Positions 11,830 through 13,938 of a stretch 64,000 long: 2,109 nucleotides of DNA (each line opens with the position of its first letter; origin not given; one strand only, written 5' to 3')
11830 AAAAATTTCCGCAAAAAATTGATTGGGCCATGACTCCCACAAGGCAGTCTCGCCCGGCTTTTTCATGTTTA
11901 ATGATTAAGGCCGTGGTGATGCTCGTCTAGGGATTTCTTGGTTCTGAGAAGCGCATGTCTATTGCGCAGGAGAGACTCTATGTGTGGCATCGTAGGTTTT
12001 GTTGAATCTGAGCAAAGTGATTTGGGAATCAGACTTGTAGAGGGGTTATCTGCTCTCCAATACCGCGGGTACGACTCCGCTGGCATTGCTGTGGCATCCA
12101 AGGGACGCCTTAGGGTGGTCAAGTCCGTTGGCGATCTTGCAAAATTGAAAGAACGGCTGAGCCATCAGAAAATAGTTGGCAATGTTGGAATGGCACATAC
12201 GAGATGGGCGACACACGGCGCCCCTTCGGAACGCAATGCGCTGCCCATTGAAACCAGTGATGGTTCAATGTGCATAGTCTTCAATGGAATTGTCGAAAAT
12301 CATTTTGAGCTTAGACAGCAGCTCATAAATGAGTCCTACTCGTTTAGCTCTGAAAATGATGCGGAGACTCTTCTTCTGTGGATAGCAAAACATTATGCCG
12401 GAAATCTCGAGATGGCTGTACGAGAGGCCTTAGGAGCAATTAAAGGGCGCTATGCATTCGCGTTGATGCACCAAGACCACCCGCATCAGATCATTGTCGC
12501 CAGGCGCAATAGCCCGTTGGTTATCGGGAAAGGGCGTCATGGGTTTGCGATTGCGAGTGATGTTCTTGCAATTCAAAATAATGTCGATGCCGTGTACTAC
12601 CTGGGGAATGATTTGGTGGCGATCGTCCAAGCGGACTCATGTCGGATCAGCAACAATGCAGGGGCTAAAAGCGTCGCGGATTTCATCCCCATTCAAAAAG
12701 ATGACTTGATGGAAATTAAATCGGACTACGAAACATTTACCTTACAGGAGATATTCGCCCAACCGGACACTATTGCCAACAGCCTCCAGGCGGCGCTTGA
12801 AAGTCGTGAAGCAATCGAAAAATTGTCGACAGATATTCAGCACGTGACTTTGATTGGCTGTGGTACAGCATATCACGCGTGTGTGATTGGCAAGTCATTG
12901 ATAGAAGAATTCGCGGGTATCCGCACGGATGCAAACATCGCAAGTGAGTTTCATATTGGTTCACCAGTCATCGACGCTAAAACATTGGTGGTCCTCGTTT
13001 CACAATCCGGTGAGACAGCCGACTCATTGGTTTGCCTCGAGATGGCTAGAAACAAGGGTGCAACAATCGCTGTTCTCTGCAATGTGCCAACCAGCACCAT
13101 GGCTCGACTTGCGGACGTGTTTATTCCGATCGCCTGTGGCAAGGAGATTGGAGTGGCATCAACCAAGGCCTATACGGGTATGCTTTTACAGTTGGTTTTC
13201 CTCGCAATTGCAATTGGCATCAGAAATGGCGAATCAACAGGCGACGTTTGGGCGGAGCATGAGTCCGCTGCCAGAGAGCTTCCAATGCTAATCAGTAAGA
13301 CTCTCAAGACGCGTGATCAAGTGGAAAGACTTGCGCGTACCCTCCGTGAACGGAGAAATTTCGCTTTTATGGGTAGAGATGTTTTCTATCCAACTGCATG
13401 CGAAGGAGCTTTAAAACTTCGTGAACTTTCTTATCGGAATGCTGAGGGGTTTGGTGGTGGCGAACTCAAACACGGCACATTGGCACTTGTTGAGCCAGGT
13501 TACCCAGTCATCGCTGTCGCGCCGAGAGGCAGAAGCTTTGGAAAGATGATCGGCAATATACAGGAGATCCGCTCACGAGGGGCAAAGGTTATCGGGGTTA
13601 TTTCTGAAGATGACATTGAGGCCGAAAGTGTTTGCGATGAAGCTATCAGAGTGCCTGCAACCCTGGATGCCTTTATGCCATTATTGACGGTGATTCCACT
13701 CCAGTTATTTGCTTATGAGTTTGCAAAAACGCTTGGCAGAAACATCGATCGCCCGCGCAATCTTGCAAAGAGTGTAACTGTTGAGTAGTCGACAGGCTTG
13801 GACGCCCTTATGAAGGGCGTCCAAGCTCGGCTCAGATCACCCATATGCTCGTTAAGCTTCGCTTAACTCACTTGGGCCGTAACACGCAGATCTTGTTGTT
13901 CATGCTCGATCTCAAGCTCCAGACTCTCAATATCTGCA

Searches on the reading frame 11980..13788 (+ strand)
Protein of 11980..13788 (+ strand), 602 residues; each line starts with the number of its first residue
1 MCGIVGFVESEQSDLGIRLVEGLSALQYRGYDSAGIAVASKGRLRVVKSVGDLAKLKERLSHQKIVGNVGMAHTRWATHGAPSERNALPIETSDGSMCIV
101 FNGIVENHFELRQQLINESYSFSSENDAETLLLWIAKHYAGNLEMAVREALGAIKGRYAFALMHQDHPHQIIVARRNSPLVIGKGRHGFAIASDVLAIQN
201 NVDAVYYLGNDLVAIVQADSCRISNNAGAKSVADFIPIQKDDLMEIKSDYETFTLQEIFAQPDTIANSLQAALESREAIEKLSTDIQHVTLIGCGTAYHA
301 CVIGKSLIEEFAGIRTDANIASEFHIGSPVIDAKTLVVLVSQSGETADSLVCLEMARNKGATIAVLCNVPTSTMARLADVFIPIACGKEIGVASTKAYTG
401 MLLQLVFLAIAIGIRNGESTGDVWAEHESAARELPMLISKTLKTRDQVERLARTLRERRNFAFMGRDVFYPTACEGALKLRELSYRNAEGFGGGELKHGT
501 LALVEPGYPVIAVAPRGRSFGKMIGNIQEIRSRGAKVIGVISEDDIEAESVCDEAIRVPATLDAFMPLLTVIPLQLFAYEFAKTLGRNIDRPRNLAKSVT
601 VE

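Call 7: find_related_loci(query=window:11980-13788:+, collection=genome_contigs, flank=3000)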
Query window:11980-13788:+ (602 aa) in genome_contigs; peptide patterns used: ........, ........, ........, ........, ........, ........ (x = any residue, [..] = any of these).
599 stretches matched a pattern (row limit reached: there are more); 468 encode a relative of the query (tblastn E <= 1e-3); the best 80 are kept; 80 distinct loci.
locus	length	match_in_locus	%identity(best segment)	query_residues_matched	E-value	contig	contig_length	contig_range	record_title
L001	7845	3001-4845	41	1-602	3e-142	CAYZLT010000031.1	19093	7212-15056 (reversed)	MAG TPA_asm: uncultured Solibacteraceae bacterium isolate SRP128246_co1_360 genome assembly, contig: NODE_6011_length_19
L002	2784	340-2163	40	1-602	9e-150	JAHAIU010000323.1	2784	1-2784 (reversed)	MAG: Clostridium sp. isolate L3_072_000G1_dasL3_072_000G1_concoct_19 L3_072_000G1_scaffold_9842, whole genome shotgun se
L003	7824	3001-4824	39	1-602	1e-141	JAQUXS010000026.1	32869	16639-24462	MAG: Clostridium sp. isolate STD2_219 NODE_4727_length_32869_cov_3.958158_Sandtown_D2, whole genome shotgun sequence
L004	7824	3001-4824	39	1-602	2e-141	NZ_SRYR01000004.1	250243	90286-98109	Clostridium sartagoforme strain NM50_B9-20 NODE_4_length_250243_cov_397.304, whole genome shotgun sequence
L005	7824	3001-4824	40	1-602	7e-141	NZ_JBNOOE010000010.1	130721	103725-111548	Clostridium nigeriense strain B26 NODE_10_length_130721_cov_136.405392, whole genome shotgun sequence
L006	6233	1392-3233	39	1-602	6e-141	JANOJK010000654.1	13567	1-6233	MAG: Acidobacteriota bacterium isolate SOY_6_C_metabat_75 SOY_6_C_k141_66825, whole genome shotgun sequence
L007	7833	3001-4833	41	1-602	3e-140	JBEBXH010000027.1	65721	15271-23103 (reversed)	MAG: Victivallis vadensis isolate T2.bin.5 NODE_1105_length_65721_cov_14.728672, whole genome shotgun sequence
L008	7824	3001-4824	39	1-602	3e-140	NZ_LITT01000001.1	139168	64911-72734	Clostridium ljungdahlii strain ERI-2 scaffold10, whole genome shotgun sequence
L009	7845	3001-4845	40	1-602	6e-140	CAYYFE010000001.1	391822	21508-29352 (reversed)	MAG TPA_asm: uncultured Solibacteraceae bacterium isolate binchicken_co276_66 genome assembly, contig: NODE_7_length_391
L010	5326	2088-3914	40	1-602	3e-141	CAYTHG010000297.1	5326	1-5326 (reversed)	MAG TPA_asm: uncultured Myxococcales bacterium isolate binchicken_co47_165 genome assembly, contig: NODE_12938_length_53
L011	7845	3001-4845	40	1-602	7e-140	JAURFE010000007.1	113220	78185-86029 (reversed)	MAG: Vicinamibacterales bacterium isolate SFB_3D_100_78 NODE_7_length_113220_cov_12.684797, whole genome shotgun sequenc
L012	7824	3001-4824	38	1-602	7e-140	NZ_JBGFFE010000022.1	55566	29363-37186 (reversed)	Clostridium lapidicellarium strain MT-113 Scaffold22, whole genome shotgun sequence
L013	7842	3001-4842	39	1-602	7e-139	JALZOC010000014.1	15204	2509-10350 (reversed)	MAG: Acidobacteriota bacterium isolate MSU bin101 SD1458_NODE_491_length_15204_cov_0.985408, whole genome shotgun sequen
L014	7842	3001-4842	38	1-602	6e-139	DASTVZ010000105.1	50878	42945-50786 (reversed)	MAG TPA_asm: Vicinamibacterales bacterium isolate SMAG_U2373 k141_1215197, whole genome shotgun sequence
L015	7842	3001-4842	39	1-602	2e-138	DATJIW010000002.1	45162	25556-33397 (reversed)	MAG TPA_asm: Vicinamibacterales bacterium isolate SMAG_U15549 k141_10358288, whole genome shotgun sequence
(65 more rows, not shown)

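Call 8: find_encoding_contigs(protein=window:11980-13788:+, flank=3000, max_places=6)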
Protein window:11980-13788:+ (602 aa): 2 contigs read that carry it; 1 place shown.
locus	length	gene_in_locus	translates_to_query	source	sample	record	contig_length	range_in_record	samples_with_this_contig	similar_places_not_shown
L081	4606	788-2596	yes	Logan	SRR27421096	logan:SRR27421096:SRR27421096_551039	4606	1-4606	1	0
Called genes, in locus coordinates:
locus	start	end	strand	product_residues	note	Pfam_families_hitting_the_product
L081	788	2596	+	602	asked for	PF13522:GATase_6, PF13537:GATase_7, PF01380:SIS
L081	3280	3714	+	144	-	-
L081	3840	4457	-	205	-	-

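Call 12: find_homologous_proteins(query=window:11980-13788:+, max_evalue=1e-50)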
Query window:11980-13788:+ (602 aa): 8000 proteins with E <= 1e-50 among 8000 candidates; the best 120 are listed.
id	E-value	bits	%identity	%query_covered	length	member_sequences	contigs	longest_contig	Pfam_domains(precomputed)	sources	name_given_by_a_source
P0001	4.2e-264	895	65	100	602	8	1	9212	PF01380.28,PF13522.12,PF13537.12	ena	-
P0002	1.1e-263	894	65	100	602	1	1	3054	PF01380.28,PF13522.12,PF13537.12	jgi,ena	jgi:glucosamine--fructose-6-phosphate aminotransferase (isomerizing)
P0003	4.7e-247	839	61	100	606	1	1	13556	PF01380.28,PF13522.12,PF13537.12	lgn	-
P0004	3.1e-244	830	61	100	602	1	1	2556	PF01380.28,PF13522.12,PF13537.12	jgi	jgi:glutamine---fructose-6-phosphate transaminase (isomerizing)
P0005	2.4e-222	757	97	60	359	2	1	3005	PF01380.28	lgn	-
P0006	1.3e-220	752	60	92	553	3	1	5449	PF01380.28,PF13522.12,PF13537.12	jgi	jgi:glucosamine--fructose-6-phosphate aminotransferase (isomerizing)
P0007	8.9e-205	699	53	100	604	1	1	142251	PF01380.28,PF13522.12,PF13537.12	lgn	-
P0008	1.5e-200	685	53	100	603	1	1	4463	PF01380.28,PF13522.12,PF13537.12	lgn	-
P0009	4.0e-195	668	53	100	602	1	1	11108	PF01380.28,PF13522.12,PF13537.12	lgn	-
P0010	6.1e-192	657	51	100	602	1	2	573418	PF01380.28,PF13522.12,PF13537.12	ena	-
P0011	1.1e-191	656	63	76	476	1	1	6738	PF01380.28,PF13522.12,PF13537.12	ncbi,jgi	jgi:glucosamine--fructose-6-phosphate aminotransferase (isomerizing)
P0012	2.2e-190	652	51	100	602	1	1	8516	PF01380.28,PF13522.12,PF13537.12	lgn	-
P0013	2.4e-167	576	47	100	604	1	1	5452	PF01380.28,PF13522.12,PF13537.12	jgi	jgi:glucosamine--fructose-6-phosphate aminotransferase (isomerizing)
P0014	3.6e-161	555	47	100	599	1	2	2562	PF01380.28,PF13522.12,PF13537.12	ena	-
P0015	5.6e-142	492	42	100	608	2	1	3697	PF01380.28,PF13522.12,PF13537.12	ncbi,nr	ncbi:MAG: glutamine--fructose-6-phosphate transaminase (isomerizing) [Chloroflexi bacterium]|nr:glut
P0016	1.1e-141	491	41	100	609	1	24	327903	PF01380.28,PF13522.12,PF13537.12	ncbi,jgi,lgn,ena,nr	ncbi:MAG: glutamine--fructose-6-phosphate transaminase (isomerizing) [Endomicrobiaceae bacterium]|jg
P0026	2.2e-138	480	41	100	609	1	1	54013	PF01380.28,PF13522.12,PF13537.12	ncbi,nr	ncbi:MAG: glutamine--fructose-6-phosphate transaminase (isomerizing) [Chitinivibrionales bacterium]|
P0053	6.5e-136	472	42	100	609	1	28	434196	PF01380.28,PF13522.12,PF13537.12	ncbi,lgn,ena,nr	ncbi:glutamine--fructose-6-phosphate transaminase (isomerizing) [Selenomonas artemidis]|nr:glutamine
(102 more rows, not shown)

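Call 13: find_encoding_contigs(protein=P0010, flank=10000, max_places=2)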
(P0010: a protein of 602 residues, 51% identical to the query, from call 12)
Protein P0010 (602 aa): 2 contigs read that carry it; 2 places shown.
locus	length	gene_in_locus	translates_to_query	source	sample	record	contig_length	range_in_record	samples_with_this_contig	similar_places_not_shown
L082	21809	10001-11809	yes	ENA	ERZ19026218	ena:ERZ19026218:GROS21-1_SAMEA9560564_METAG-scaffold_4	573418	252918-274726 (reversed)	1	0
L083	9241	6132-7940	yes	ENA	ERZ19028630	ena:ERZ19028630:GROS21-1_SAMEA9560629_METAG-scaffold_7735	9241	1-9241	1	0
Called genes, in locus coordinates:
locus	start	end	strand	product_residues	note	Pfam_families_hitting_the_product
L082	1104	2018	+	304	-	-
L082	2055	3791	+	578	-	PF16683:TGase_elicitor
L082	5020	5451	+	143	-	-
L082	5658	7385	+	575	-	PF00587:tRNA-synt_2b, PF04073:tRNA_edit, PF03129:HGTP_anticodon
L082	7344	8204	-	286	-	-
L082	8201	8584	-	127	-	PF00072:Response_reg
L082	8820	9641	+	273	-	PF20240:DUF6597, PF12833:HTH_18, PF00165:HTH_AraC (weak)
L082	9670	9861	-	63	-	-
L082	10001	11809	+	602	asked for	PF13522:GATase_6, PF13537:GATase_7, PF01380:SIS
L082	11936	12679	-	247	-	PF04116:FA_hydroxylase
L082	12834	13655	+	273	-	PF02586:SRAP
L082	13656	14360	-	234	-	-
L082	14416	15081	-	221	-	PF00072:Response_reg, PF00196:GerE, PF08281:Sigma70_r4_2 (weak)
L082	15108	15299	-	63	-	-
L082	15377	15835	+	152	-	PF02482:Ribosomal_S30AE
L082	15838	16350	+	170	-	PF00300:His_Phos_1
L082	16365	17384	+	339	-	PF00756:Esterase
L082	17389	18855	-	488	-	PF00749:tRNA-synt_1c, PF19269:Anticodon_2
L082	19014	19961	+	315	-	PF01242:PTPS (weak)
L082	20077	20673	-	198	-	-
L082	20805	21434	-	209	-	PF00117:GATase, PF07722:Peptidase_C26 (faint)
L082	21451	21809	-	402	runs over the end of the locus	-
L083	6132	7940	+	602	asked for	PF13522:GATase_6, PF13537:GATase_7, PF01380:SIS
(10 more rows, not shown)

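Call 14: find_encoding_contigs(protein=P0007, flank=10000, max_places=2)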
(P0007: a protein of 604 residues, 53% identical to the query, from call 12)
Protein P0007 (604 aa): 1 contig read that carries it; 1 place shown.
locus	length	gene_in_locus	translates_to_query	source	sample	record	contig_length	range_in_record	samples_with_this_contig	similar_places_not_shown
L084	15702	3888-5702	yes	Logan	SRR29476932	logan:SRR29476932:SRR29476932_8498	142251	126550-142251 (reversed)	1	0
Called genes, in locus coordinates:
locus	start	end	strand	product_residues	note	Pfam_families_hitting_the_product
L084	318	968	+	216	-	-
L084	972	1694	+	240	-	PF00882:Zn_dep_PLPC, PF13803:DUF4184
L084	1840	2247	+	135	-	PF01978:TrmB (faint), PF12802:MarR_2 (faint)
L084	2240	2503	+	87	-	PF19447:DUF5985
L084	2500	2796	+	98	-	PF19447:DUF5985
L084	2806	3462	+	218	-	-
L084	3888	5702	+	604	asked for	PF13522:GATase_6, PF13537:GATase_7, PF01380:SIS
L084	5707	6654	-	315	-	PF00126:HTH_1, PF03466:LysR_substrate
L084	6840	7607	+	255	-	-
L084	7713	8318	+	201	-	PF02798:GST_N, PF13409:GST_N_2, PF13417:GST_N_3, PF00043:GST_C, PF14497:GST_C_3, PF13410:GST_C_2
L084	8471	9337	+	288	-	PF01063:Aminotran_4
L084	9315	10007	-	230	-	PF01555:N6_N4_Mtase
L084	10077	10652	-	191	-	-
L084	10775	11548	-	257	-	PF00970:FAD_binding_6, PF00175:NAD_binding_1, PF08030:NAD_binding_6 (faint)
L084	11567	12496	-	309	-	PF03060:NMO, PF05690:ThiG (weak), PF01070:FMN_dh, PF04481:DUF561 (faint), PF00478:IMPDH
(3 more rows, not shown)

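Call 15: find_encoding_contigs(protein=P0001, flank=10000, max_places=2)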
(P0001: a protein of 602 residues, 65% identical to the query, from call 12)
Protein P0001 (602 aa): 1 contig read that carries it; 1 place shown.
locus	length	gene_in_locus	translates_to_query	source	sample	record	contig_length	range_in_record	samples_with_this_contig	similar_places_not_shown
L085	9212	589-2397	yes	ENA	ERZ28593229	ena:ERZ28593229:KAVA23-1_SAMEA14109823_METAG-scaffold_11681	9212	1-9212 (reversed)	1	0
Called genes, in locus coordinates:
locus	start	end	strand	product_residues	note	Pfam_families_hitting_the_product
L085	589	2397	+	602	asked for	PF13522:GATase_6, PF13537:GATase_7, PF01380:SIS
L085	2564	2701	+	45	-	-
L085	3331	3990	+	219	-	-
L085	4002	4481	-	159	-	-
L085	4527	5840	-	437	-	-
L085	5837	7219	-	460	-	-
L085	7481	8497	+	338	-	PF00027:cNMP_binding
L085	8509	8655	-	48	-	-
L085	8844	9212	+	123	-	?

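Call 16: find_encoding_contigs(protein=P0003, flank=10000, max_places=2)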
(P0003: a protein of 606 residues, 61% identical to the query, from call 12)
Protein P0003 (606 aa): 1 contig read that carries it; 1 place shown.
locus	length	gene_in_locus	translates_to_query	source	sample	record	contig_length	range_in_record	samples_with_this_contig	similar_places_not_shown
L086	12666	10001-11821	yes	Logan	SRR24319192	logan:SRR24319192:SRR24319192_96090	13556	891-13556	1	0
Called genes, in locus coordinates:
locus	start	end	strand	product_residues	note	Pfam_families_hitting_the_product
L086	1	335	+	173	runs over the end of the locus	PF11736:DUF3299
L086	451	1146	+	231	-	PF00072:Response_reg, PF00486:Trans_reg_C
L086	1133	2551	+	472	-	PF00672:HAMP, PF00512:HisKA, PF02518:HATPase_c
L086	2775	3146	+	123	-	PF05973:Gp49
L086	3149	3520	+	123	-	-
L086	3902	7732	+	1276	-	PF00664:ABC_membrane, PF00005:ABC_tran, PF02463:SMC_N (faint), PF01926:MMR_HSR1 (faint), PF13304:AAA_21 (faint), PF00664:ABC_membrane, PF00005:ABC_tran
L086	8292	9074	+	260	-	PF00106:adh_short, PF08659:KR, PF23441:SDR (faint), PF13561:adh_short_C2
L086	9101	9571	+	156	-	PF03061:4HBT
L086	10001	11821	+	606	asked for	PF13522:GATase_6, PF13537:GATase_7, PF01380:SIS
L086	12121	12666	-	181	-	?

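Call 17: find_encoding_contigs(protein=P0009, flank=6000, max_places=1)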
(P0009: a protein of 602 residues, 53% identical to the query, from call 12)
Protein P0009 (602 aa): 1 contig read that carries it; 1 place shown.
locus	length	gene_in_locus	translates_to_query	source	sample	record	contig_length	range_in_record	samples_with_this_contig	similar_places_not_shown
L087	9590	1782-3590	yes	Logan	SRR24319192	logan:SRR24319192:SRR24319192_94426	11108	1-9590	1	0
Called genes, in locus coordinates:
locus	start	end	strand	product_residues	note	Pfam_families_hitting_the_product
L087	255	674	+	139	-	-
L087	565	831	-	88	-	-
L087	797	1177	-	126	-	PF00072:Response_reg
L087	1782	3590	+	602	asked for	PF13522:GATase_6, PF13537:GATase_7, PF01380:SIS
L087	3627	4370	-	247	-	PF04116:FA_hydroxylase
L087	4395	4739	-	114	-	-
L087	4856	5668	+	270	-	PF02586:SRAP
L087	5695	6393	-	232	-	-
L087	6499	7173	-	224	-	PF00072:Response_reg, PF00196:GerE, PF08281:Sigma70_r4_2 (weak)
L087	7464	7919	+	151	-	PF02482:Ribosomal_S30AE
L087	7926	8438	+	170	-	PF00300:His_Phos_1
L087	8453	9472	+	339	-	PF00756:Esterase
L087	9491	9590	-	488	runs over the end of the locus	PF00749:tRNA-synt_1c, PF19269:Anticodon_2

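Call 18: find_encoding_contigs(protein=P0012, flank=6000, max_places=1)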
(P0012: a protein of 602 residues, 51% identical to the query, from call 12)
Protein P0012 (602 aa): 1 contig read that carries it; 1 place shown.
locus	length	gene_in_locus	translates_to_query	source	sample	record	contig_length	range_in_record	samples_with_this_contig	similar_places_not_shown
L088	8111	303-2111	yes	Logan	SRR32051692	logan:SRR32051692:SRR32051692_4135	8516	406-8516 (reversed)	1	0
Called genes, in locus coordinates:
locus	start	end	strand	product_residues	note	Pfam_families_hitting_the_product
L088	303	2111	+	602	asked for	PF13522:GATase_6, PF13537:GATase_7, PF01380:SIS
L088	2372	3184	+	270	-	PF02586:SRAP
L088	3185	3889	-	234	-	-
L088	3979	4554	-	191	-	PF00072:Response_reg, PF08281:Sigma70_r4_2 (weak), PF00196:GerE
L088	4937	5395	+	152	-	PF02482:Ribosomal_S30AE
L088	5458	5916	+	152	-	PF00300:His_Phos_1 (faint)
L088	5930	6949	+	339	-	PF00756:Esterase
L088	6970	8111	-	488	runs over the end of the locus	PF00749:tRNA-synt_1c, PF19269:Anticodon_2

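Call 19: find_encoding_contigs(protein=P0013, flank=6000, max_places=1)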
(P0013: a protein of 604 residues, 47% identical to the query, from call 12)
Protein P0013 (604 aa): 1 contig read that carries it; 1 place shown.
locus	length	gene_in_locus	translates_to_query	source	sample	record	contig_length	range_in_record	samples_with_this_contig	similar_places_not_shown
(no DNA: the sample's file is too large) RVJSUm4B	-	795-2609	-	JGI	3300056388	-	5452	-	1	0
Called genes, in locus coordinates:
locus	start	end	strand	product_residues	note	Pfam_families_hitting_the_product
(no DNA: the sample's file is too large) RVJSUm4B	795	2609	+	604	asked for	PF13522:GATase_6, PF13537:GATase_7, PF01380:SIS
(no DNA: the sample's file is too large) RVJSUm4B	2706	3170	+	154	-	-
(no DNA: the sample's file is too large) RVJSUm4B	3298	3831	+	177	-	PF04542:Sigma70_r2, PF08281:Sigma70_r4_2, PF04545:Sigma70_r4 (weak)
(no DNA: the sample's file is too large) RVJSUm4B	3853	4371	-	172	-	-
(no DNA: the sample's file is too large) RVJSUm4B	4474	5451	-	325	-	?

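Call 20: find_encoding_contigs(protein=P0008, flank=6000, max_places=1)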
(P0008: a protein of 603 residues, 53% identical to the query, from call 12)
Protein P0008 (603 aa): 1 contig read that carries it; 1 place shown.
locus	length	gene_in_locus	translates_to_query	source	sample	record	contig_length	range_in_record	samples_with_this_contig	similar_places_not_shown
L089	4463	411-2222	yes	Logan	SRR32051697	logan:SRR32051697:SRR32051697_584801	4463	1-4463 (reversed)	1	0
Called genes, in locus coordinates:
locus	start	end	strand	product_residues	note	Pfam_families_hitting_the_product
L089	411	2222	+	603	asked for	PF13522:GATase_6, PF13537:GATase_7, PF01380:SIS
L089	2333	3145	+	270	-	PF02586:SRAP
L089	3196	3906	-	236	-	-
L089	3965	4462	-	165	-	?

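Call 23: list_cluster_members(proteins=[window:11980-13788:+, window:46852-49614:+, window:25196-26761:+, window:2376-3878:-, P0011, P0010, P0007])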
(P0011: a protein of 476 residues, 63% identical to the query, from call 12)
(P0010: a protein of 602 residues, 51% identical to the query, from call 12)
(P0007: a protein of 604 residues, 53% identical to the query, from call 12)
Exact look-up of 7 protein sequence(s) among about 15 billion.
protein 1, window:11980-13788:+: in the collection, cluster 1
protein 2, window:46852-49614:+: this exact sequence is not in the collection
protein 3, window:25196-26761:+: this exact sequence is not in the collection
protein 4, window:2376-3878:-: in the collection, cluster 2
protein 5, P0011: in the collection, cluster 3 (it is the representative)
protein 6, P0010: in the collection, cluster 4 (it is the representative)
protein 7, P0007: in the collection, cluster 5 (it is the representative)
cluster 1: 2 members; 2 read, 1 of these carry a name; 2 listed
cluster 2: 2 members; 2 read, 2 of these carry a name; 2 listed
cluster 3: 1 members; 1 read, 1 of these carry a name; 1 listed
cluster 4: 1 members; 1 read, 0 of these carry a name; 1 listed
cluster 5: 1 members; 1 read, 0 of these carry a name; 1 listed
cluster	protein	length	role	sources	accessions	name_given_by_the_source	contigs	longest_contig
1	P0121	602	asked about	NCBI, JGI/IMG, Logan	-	glucosamine--fructose-6-phosphate aminotransferase (isomerizing)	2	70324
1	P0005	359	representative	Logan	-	-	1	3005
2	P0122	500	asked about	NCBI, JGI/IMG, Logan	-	carboxypeptidase Taq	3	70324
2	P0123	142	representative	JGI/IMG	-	carboxypeptidase Taq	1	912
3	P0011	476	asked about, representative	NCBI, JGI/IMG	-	glucosamine--fructose-6-phosphate aminotransferase (isomerizing)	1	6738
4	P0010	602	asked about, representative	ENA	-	-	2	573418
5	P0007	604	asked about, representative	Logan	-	-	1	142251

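Call 63: find_homologous_proteins(query=L082:5658-7385:+, max_evalue=1e-40)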
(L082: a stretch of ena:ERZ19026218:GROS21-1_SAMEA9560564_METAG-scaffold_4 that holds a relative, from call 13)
Query L082:5658-7385:+ (575 aa): 8000 proteins with E <= 1e-40 among 8000 candidates; the best 120 are listed.
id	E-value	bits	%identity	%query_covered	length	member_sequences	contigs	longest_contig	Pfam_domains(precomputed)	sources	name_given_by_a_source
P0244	0.0e+0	1311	100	100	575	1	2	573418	PF03129.26,PF00587.31,PF04073.21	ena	-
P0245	0.0e+0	1064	81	100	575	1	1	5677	PF03129.26,PF00587.31,PF04073.21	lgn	-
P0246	3.9e-262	889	69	97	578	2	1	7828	PF03129.26,PF00587.31,PF04073.21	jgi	-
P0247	2.6e-261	886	68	98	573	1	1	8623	PF03129.26,PF00587.31,PF04073.21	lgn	-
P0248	3.1e-260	883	68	98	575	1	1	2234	PF03129.26,PF00587.31,PF04073.21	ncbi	-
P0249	3.6e-258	876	65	99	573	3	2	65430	PF03129.26,PF00587.31,PF04073.21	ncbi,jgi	jgi:prolyl-tRNA synthetase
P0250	1.7e-257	874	67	97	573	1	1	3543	PF03129.26,PF00587.31,PF04073.21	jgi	jgi:prolyl-tRNA synthetase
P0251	2.8e-257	873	66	99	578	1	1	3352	PF03129.26,PF00587.31,PF04073.21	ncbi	-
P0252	7.2e-256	868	67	98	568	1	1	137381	PF03129.26,PF00587.31,PF04073.21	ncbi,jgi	jgi:prolyl-tRNA synthetase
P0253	1.2e-254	864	65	99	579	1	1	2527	PF03129.26,PF00587.31,PF04073.21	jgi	jgi:prolyl-tRNA synthetase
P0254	1.4e-254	864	66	98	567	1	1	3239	PF03129.26,PF00587.31,PF04073.21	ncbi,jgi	jgi:prolyl-tRNA synthetase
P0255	5.0e-250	849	64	100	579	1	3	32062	PF03129.26,PF00587.31,PF04073.21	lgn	-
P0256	9.1e-250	848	64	99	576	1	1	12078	PF03129.26,PF00587.31,PF04073.21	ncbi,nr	ncbi:MAG: proline--tRNA ligase [Proteobacteria bacterium]|nr:proline--tRNA ligase [Pseudomonadota ba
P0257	1.1e-229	782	62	97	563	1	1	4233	PF03129.26,PF00587.31,PF04073.21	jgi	jgi:prolyl-tRNA synthetase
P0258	5.3e-217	740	58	100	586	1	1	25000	PF03129.26,PF00587.31,PF04073.21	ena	-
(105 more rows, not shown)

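Call 72: find_encoding_contigs(protein=P0053, flank=2500, max_places=1)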
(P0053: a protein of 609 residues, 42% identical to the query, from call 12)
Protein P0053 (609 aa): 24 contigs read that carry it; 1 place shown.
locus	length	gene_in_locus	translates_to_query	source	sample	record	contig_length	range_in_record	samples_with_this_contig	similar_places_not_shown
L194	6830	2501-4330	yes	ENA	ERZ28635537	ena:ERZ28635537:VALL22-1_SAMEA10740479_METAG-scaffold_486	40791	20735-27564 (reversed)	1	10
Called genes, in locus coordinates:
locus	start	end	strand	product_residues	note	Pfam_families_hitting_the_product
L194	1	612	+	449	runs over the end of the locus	PF02812:ELFV_dehydrog_N, PF00208:ELFV_dehydrog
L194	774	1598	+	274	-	PF02673:BacA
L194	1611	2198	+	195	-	PF01195:Pept_tRNA_hydro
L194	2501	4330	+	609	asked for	PF13522:GATase_6, PF13537:GATase_7, PF01380:SIS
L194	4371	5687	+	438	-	PF06738:ThrE, PF12821:ThrE_2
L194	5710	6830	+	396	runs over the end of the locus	PF00083:Sugar_tr (weak), PF07690:MFS_1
